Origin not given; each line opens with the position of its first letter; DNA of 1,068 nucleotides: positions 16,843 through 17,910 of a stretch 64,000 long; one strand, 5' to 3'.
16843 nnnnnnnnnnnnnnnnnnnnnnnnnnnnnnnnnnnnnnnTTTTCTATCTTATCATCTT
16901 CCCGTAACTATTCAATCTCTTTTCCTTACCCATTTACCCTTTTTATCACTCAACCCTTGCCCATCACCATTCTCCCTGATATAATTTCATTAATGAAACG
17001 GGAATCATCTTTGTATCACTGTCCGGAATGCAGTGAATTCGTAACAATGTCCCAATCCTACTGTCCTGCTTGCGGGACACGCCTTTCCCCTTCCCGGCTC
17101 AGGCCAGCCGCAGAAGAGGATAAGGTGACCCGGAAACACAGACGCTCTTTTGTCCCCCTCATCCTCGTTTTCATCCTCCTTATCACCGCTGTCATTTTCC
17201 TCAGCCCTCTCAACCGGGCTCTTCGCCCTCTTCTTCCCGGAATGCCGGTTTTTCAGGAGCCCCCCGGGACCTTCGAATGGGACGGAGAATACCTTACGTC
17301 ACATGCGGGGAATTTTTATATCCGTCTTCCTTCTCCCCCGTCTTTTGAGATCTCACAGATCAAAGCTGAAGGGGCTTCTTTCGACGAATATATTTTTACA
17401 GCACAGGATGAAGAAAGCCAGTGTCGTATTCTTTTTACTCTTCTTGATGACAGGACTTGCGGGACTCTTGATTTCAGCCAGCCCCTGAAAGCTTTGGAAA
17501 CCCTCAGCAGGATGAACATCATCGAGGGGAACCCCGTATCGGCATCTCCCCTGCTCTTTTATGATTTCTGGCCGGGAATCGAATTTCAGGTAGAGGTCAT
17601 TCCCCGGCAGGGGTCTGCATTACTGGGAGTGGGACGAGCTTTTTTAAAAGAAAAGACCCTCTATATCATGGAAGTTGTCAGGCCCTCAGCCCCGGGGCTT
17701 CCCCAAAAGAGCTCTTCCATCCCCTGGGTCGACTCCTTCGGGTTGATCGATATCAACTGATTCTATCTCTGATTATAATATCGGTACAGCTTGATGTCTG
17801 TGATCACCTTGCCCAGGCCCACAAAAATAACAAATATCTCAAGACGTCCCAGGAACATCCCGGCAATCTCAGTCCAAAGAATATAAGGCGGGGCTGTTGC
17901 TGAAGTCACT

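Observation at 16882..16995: Divergent promoter region; the zinc-ribbon gene is a leaderless-mRNA candidate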

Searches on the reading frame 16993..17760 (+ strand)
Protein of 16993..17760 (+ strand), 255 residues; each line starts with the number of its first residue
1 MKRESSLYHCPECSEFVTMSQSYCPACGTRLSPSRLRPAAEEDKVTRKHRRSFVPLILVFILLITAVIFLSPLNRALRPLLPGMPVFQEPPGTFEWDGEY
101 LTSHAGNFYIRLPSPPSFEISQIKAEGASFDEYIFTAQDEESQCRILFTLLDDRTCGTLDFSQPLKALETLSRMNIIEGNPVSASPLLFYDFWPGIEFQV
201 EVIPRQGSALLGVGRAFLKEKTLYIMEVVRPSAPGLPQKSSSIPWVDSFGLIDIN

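Call 9: search_protein_families(library=pfam, proteins=[window:16993-17760:+], max_evalue=0.01)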
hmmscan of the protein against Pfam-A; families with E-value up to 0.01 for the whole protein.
window:16993-17760:+ (255 aa): 4 families
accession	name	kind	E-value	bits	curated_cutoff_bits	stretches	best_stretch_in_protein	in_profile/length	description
PF13248.11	Zn_ribbon_3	-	0.00076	19.3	27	1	8-31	3-26/26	zinc-ribbon domain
PF12773.13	DZR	-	0.0012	19.4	27.3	1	10-28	27-45/45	Double zinc ribbon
PF13240.11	Zn_Ribbon_1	-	0.0083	16.3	25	0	9-31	1-23/23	zinc-ribbon domain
PF07191.17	Zn_ribbon_6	-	0.0088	16.5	25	0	3-32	12-40/67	Double zinc ribbon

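Call 10: find_homologous_proteins(query=window:16993-17760:+)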
Query window:16993-17760:+ (255 aa): 4 proteins with E <= 0.001 among 823 candidates.
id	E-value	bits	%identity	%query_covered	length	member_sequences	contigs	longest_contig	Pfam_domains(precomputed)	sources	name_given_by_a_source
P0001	1.3e-162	557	97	100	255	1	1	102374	-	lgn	-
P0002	4.1e-153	526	91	100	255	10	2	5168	-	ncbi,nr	ncbi:MAG TPA: hypothetical protein PLL34_09065 [Candidatus Mcinerneyibacteriales bacterium]|nr:hypot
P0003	3.3e-106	372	68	93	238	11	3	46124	-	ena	-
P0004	5.3e-106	371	67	93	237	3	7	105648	-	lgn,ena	-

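Call 11: find_encoding_contigs(protein=window:16993-17760:+, flank=6000, max_places=10)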
Protein window:16993-17760:+ (255 aa): no gene with exactly this product is on record in the collection.

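Call 12: find_encoding_contigs(protein=P0001, flank=6000, max_places=4)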
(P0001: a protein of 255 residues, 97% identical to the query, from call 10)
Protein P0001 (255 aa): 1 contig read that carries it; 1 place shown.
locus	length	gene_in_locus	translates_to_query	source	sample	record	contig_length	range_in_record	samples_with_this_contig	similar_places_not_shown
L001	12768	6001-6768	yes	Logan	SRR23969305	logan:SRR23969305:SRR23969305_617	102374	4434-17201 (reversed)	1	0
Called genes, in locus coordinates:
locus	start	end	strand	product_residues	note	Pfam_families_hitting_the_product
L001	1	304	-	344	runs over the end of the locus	PF01244:Peptidase_M19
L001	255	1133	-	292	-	-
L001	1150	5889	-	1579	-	PF13374:TPR_10 (faint), PF00515:TPR_1 (weak), PF07719:TPR_2 (faint), PF13424:TPR_12, PF00990:GGDEF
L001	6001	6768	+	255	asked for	-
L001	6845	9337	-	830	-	PF02743:dCache_1, PF22309:HK-GC-Chemotax_sensor, PF13188:PAS_8 (faint), PF00512:HisKA (weak), PF02518:HATPase_c, PF00072:Response_reg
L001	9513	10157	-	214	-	-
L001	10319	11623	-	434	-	PF01523:PmbA_TldD_1st (faint), PF19289:PmbA_TldD_3rd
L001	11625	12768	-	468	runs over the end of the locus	PF01523:PmbA_TldD_1st, PF19290:PmbA_TldD_2nd (faint), PF19289:PmbA_TldD_3rd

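Call 13: find_encoding_contigs(protein=P0002, flank=6000, max_places=4)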
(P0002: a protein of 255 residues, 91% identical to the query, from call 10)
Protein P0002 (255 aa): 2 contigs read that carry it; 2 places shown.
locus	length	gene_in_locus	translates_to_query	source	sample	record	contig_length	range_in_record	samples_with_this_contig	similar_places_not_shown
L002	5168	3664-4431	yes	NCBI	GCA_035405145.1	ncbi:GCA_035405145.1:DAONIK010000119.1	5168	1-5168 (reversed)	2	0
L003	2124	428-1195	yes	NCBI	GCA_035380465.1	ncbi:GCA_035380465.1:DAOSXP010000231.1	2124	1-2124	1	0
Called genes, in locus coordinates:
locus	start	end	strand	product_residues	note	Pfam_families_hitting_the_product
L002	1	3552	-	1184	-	PF07719:TPR_2 (faint), PF13181:TPR_8 (faint), PF13374:TPR_10 (faint), PF00515:TPR_1 (weak), PF13424:TPR_12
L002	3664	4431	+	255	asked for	-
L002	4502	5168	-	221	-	PF02518:HATPase_c, PF00072:Response_reg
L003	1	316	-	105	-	?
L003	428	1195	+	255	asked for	-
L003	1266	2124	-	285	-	PF02518:HATPase_c, PF00072:Response_reg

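Call 14: find_encoding_contigs(protein=P0003, flank=6000, max_places=4)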
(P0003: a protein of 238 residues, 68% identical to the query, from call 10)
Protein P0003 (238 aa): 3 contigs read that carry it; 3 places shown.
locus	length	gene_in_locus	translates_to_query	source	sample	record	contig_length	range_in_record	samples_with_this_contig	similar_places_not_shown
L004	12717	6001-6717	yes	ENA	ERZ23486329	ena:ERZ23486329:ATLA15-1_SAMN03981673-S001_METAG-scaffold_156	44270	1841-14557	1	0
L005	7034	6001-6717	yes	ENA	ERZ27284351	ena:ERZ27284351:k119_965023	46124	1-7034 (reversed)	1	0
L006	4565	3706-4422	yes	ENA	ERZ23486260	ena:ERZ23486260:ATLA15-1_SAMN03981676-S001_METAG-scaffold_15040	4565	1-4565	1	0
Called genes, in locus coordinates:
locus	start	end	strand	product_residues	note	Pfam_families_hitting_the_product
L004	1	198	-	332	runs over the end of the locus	PF01244:Peptidase_M19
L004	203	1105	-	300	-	-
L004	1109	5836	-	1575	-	PF00515:TPR_1 (weak), PF07719:TPR_2 (weak), PF13424:TPR_12, PF13432:TPR_16 (faint), PF00990:GGDEF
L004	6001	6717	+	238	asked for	-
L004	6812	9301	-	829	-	PF02743:dCache_1, PF22309:HK-GC-Chemotax_sensor, PF13188:PAS_8 (faint), PF08448:PAS_4 (weak), PF00512:HisKA (weak), PF02518:HATPase_c, PF00072:Response_reg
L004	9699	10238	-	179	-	-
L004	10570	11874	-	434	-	PF01523:PmbA_TldD_1st (weak), PF19289:PmbA_TldD_3rd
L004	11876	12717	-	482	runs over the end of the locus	PF19290:PmbA_TldD_2nd (faint), PF01523:PmbA_TldD_1st, PF19289:PmbA_TldD_3rd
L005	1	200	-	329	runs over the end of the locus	PF01244:Peptidase_M19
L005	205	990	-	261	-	-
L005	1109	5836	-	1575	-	PF00515:TPR_1 (weak), PF07719:TPR_2 (weak), PF13424:TPR_12, PF13432:TPR_16 (faint), PF00990:GGDEF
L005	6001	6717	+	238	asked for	-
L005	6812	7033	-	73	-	?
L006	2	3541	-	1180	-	?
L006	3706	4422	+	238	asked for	-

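Call 15: find_encoding_contigs(protein=P0004, flank=6000, max_places=6)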
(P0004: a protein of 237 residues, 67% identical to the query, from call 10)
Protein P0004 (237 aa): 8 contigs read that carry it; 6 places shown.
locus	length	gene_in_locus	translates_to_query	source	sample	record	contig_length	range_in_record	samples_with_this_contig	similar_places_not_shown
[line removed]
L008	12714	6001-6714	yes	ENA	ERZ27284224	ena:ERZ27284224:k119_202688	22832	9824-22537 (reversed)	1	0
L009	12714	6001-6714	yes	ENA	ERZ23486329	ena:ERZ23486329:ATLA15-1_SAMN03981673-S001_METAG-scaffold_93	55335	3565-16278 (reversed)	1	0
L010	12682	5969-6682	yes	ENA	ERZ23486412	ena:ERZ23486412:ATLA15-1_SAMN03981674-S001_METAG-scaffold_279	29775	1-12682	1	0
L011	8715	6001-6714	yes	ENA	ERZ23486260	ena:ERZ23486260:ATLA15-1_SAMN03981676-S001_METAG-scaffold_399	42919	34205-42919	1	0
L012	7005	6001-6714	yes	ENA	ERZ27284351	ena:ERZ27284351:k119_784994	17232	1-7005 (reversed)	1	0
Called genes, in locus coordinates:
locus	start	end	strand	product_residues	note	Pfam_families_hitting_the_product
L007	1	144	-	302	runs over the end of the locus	PF01244:Peptidase_M19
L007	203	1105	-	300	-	-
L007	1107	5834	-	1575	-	PF00515:TPR_1 (weak), PF07719:TPR_2 (weak), PF07721:TPR_4 (faint), PF13181:TPR_8 (faint), PF13374:TPR_10 (faint), PF13424:TPR_12, PF13432:TPR_16 (faint), PF00990:GGDEF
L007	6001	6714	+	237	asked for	-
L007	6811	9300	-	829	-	PF02743:dCache_1, PF22309:HK-GC-Chemotax_sensor, PF13188:PAS_8 (faint), PF08448:PAS_4 (faint), PF00512:HisKA (weak), PF02518:HATPase_c, PF00072:Response_reg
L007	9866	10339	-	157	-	-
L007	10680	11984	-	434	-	PF19289:PmbA_TldD_3rd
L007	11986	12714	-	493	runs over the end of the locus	PF01523:PmbA_TldD_1st, PF19289:PmbA_TldD_3rd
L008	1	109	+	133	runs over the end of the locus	?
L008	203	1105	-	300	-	-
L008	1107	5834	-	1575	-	PF00515:TPR_1 (weak), PF07719:TPR_2 (weak), PF07721:TPR_4 (faint), PF13181:TPR_8 (faint), PF13374:TPR_10 (faint), PF13424:TPR_12, PF13432:TPR_16 (faint), PF00990:GGDEF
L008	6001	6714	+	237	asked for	-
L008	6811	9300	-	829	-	PF02743:dCache_1, PF22309:HK-GC-Chemotax_sensor, PF13188:PAS_8 (faint), PF08448:PAS_4 (faint), PF00512:HisKA (weak), PF02518:HATPase_c, PF00072:Response_reg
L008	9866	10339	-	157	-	-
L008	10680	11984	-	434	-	PF19289:PmbA_TldD_3rd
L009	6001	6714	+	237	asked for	-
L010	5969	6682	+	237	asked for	-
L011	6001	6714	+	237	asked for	-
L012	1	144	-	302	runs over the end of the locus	PF01244:Peptidase_M19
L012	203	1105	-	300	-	-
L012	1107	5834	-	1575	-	PF00515:TPR_1 (weak), PF07719:TPR_2 (weak), PF07721:TPR_4 (faint), PF13181:TPR_8 (faint), PF13374:TPR_10 (faint), PF13424:TPR_12, PF13432:TPR_16 (faint), PF00990:GGDEF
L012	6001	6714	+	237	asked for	-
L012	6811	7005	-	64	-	?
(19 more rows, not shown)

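Call 44: predict_structure(alignment_id=A5)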
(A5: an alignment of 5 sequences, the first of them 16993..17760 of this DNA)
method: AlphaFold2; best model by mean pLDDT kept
length: 255 residues; sequences in the alignment: 5
mean_pLDDT: 49.1   pTM: 0.38
mean pLDDT of the five models: 49.1, 44.3, 43.4, 42.4, 41.9
residues with pLDDT >= 90: 0; 70-90: 39; 50-70: 78; < 50: 138
segments of 3 or more residues with pLDDT < 50: 1-3, 40-52, 77-92, 126-128, 140-144, 152-154, 161-168, 174-255
pLDDT, mean of each block of 10 residues (from residue 1): 60 77 79 61 37 65 71 48 34 63 56 63 53 57 50 50 48 43 33 29 30 38 34 31 28 26
secondary structure, 60 per line:
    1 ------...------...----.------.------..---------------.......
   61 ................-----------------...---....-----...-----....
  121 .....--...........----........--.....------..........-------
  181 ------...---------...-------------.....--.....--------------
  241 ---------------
elements in order: E7-9 E16-18 H54-76 E94-96 E100-103 E109-111 E117-125 E128-138 E143-150 H153-157 H164-173 E187-189 E199-201 E215-219 E222-226

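Call 48: find_homologous_proteins(query=A7, max_evalue=0.001)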
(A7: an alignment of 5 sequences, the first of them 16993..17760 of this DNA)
Query A7 (5 sequences) (255 aa, profile of the alignment): 5 proteins with E <= 0.001 among 4463 candidates.
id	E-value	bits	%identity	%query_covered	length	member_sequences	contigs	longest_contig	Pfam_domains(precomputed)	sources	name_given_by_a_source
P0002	8.4e-143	492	91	100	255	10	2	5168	-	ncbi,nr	ncbi:MAG TPA: hypothetical protein PLL34_09065 [Candidatus Mcinerneyibacteriales bacterium]|nr:hypot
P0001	9.6e-137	472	97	100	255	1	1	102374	-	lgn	-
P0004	3.8e-127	441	67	93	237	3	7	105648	-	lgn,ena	-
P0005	1.7e-126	439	38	99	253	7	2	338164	-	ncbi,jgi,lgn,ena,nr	ncbi:MAG TPA: hypothetical protein ENN72_09255 [Firmicutes bacterium]|nr:hypothetical protein [Bacil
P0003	2.5e-126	438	68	93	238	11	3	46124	-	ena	-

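Call 57: find_encoding_contigs(protein=P0005, flank=10000, max_places=2)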
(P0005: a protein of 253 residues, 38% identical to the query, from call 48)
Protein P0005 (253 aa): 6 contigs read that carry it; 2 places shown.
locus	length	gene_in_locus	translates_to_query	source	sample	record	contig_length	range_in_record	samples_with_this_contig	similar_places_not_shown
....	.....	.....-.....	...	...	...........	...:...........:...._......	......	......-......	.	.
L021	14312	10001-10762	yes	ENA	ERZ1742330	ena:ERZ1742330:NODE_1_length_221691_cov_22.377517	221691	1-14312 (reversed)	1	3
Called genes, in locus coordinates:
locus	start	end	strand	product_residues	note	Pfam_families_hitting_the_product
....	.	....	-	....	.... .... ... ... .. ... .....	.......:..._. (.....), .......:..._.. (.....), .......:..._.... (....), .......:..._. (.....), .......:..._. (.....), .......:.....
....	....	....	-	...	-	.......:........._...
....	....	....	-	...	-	-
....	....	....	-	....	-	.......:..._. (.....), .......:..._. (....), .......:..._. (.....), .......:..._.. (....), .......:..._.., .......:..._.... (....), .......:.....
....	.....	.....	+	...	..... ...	-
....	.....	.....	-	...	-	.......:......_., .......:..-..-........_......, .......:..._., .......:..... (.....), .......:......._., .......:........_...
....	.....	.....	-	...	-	-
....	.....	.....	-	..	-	-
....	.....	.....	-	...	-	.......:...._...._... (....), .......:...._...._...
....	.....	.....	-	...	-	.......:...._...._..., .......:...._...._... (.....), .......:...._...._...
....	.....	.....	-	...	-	-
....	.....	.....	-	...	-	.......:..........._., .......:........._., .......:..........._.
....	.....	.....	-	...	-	-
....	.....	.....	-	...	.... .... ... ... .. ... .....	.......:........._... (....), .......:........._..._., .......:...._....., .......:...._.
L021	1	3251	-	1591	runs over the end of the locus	PF00515:TPR_1 (faint), PF13424:TPR_12 (faint), PF17874:TPR_MalT (weak), PF07719:TPR_2 (faint), PF13181:TPR_8 (faint), PF00990:GGDEF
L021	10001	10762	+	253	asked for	-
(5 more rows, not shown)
